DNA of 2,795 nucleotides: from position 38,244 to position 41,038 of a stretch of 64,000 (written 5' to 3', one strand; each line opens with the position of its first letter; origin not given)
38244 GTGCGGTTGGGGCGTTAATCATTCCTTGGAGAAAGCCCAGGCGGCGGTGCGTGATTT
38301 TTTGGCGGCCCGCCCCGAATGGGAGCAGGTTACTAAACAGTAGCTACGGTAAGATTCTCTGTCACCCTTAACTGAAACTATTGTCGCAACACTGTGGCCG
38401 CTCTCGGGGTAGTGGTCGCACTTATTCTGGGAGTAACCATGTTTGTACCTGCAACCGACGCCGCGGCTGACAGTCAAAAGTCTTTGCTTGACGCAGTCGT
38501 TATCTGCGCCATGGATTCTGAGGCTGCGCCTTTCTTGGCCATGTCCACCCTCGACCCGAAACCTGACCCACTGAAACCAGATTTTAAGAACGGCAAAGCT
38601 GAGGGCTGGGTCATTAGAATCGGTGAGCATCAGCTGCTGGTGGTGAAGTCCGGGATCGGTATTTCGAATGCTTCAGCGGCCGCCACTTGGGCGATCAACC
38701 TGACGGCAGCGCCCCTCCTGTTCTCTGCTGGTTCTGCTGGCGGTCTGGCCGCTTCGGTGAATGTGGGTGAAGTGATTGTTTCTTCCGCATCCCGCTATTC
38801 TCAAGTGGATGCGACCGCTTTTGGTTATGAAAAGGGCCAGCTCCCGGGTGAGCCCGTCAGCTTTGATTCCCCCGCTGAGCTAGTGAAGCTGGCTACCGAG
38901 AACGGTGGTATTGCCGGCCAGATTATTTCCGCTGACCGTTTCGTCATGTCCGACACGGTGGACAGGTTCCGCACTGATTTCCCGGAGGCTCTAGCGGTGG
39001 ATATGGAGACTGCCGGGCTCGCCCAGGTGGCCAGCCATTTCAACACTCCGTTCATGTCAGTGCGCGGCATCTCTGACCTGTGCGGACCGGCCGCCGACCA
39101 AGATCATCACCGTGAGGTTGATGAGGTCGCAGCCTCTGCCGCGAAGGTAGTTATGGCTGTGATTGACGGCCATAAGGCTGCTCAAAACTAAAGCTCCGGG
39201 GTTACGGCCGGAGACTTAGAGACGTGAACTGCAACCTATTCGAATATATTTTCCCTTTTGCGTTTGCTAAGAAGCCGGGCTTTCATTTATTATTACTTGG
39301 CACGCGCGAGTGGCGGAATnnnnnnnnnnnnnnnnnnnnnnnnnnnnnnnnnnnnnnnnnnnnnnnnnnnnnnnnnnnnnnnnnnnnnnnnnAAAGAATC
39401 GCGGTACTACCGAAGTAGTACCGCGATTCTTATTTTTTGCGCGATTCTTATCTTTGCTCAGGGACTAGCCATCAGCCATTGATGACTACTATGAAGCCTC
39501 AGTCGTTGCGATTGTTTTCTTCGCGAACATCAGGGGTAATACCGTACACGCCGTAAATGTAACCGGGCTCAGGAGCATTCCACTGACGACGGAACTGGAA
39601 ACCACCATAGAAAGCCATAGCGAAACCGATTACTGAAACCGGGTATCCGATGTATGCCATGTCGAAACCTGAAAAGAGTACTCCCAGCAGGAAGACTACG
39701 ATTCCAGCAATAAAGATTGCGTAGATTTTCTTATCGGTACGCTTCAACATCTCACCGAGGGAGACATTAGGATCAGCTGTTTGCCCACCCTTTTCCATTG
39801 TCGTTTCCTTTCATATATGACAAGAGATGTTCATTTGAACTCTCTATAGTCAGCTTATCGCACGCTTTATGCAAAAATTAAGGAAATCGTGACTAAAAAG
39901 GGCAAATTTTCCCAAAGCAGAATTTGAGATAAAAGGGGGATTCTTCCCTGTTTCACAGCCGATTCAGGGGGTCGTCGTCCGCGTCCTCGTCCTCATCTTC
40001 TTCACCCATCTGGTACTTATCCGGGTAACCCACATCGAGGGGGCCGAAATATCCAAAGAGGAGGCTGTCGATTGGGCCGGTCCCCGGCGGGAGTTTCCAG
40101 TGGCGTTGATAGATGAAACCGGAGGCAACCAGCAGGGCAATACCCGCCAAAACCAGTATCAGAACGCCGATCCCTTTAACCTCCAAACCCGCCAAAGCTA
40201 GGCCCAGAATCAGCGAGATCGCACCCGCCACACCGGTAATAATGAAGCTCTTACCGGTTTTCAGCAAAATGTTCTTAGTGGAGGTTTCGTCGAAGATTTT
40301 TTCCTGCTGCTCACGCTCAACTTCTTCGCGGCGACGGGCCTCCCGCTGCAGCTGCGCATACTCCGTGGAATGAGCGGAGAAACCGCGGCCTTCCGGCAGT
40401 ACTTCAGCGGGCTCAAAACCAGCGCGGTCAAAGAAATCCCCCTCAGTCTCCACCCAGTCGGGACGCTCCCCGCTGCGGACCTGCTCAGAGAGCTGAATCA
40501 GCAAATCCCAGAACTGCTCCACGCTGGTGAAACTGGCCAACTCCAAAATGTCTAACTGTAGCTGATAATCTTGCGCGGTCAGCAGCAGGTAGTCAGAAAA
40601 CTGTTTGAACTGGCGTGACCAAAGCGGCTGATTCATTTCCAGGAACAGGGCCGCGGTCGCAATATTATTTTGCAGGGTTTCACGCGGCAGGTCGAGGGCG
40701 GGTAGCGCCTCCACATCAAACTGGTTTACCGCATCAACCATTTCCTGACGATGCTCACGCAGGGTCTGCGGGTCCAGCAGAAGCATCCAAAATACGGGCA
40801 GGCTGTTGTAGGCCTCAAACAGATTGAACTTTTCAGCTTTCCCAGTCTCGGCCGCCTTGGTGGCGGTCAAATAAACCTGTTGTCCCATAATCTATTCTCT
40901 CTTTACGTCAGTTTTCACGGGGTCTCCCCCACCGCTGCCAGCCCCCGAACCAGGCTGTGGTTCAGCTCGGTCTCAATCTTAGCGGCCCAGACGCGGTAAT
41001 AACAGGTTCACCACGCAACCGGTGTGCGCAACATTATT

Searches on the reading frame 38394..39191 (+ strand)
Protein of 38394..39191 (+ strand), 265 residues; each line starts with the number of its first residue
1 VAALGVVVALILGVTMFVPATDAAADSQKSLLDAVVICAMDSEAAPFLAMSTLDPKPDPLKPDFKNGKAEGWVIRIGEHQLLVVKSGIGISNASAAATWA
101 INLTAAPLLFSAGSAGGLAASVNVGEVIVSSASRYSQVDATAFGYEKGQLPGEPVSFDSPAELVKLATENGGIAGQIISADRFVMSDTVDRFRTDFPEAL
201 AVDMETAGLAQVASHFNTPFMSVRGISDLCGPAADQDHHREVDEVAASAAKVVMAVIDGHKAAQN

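Call 3: search_protein_families(library=pfam, proteins=[window:38394-39191:+], max_evalue=0.01)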
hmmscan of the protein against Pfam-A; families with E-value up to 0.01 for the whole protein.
window:38394-39191:+ (265 aa): 1 family
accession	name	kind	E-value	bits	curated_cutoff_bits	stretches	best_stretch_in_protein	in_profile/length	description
PF01048.26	PNP_UDP_1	-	1e-35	123.7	25.1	1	34-257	2-228/233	Phosphorylase superfamily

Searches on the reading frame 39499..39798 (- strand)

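Call 3: search_protein_families(library=pfam, proteins=[window:39499-39798:-], max_evalue=0.01)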
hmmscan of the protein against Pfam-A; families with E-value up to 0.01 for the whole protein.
window:39499-39798:- (99 aa): 1 family
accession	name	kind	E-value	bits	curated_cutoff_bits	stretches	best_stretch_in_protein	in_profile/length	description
PF11239.13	DUF3040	-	0.0042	17.7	24.7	1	24-66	47-82/84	Protein of unknown function (DUF3040)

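Call 4: search_protein_families(library=ncbifam, proteins=[window:39499-39798:-], max_evalue=0.01)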
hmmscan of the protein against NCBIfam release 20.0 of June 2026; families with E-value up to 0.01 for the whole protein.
window:39499-39798:- (99 aa): 1 family
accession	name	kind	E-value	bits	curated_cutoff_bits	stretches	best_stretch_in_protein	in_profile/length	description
NF058603.1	SCO2097_fam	equivalog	0.00079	19.8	110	1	25-74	45-87/129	SCO2097 family morphological protein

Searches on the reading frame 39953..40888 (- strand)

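Call 3: search_protein_families(library=pfam, proteins=[window:39953-40888:-], max_evalue=0.01)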
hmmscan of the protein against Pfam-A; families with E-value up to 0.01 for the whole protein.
window:39953-40888:- (311 aa): 1 family
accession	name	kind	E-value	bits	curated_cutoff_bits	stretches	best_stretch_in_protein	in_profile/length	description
PF24961.1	NfeD_membrane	-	0.0056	17.2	26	1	214-259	22-68/119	NfeD integral membrane domain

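Call 4: search_protein_families(library=ncbifam, proteins=[window:39953-40888:-], max_evalue=0.01)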
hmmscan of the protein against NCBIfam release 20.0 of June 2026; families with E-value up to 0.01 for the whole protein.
window:39953-40888:- (311 aa): 0 families
